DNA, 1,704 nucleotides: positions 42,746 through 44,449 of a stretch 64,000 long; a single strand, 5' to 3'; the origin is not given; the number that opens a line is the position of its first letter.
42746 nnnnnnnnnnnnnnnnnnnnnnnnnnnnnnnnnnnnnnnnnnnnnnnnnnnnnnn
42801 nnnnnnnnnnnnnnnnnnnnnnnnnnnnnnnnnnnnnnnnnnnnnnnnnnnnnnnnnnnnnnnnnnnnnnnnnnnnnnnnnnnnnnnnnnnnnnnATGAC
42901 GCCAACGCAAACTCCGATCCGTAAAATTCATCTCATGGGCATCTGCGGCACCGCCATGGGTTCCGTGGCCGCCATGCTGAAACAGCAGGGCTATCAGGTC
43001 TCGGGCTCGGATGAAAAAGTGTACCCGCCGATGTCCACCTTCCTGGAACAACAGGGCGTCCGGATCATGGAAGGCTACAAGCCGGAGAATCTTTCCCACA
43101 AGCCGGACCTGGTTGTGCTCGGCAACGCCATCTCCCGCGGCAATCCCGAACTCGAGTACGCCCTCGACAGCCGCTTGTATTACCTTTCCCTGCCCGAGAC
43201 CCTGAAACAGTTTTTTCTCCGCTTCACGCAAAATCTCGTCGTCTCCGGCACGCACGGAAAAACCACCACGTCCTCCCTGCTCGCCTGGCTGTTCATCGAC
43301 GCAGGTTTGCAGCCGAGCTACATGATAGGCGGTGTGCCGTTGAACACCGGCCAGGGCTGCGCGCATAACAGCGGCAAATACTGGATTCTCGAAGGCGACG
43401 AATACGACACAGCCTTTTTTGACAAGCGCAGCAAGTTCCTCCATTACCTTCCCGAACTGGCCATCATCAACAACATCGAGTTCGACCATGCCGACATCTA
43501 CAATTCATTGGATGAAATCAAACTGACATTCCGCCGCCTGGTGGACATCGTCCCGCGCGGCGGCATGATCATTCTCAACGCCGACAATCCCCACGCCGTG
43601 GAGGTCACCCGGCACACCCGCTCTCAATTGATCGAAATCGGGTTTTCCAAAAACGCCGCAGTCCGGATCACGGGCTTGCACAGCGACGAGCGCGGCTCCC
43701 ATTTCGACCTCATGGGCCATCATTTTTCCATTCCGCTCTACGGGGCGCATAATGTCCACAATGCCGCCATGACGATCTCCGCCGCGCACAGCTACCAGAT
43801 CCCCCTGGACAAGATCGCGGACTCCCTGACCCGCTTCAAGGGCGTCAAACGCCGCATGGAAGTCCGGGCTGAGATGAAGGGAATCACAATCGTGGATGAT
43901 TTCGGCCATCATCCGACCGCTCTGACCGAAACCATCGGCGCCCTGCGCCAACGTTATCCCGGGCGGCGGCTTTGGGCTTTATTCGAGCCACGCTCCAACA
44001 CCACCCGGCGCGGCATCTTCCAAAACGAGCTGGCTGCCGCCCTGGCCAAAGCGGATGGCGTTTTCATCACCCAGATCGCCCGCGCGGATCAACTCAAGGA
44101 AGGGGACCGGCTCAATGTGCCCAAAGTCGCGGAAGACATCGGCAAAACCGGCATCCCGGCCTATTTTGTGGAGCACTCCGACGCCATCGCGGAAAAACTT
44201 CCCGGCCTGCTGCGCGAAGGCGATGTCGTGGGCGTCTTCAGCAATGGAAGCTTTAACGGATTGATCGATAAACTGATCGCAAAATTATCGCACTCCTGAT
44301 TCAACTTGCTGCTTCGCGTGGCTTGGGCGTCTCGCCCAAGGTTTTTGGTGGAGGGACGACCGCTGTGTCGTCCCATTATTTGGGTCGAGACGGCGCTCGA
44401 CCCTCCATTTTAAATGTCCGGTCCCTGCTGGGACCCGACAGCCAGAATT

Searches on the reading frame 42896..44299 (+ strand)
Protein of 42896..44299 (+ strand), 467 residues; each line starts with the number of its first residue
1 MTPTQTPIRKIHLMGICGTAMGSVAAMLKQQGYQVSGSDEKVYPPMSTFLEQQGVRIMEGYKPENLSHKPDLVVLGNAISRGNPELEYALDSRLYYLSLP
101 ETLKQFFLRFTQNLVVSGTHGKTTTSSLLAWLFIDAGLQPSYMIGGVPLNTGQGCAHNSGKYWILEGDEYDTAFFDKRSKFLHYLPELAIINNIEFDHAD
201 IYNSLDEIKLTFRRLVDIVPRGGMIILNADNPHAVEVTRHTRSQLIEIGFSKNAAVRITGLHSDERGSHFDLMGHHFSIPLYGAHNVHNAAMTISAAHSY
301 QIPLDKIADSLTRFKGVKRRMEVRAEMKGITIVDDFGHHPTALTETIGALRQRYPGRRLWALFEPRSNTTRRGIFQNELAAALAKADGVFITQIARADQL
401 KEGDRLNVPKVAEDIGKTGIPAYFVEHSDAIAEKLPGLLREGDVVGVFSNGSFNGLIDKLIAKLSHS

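Call 11: find_encoding_contigs(protein=window:42896-44299:+, flank=10000, max_places=6)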
Protein window:42896-44299:+ (467 aa): no gene with exactly this product is on record in the collection.

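Call 19: search_protein_families(library=pfam, proteins=[window:42896-44299:+])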
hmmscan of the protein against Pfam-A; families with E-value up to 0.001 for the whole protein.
window:42896-44299:+ (467 aa): 3 families
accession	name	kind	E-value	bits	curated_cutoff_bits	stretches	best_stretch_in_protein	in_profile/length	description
PF08245.18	Mur_ligase_M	-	9.2e-25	88.2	24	1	116-296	1-199/200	Mur ligase middle domain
PF01225.30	Mur_ligase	-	3.4e-22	79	21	1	10-110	1-94/95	Mur ligase family, catalytic domain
PF02875.26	Mur_ligase_C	-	4.1e-18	66.9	28.4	1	319-451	1-127/127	Mur ligase, glutamate ligase domain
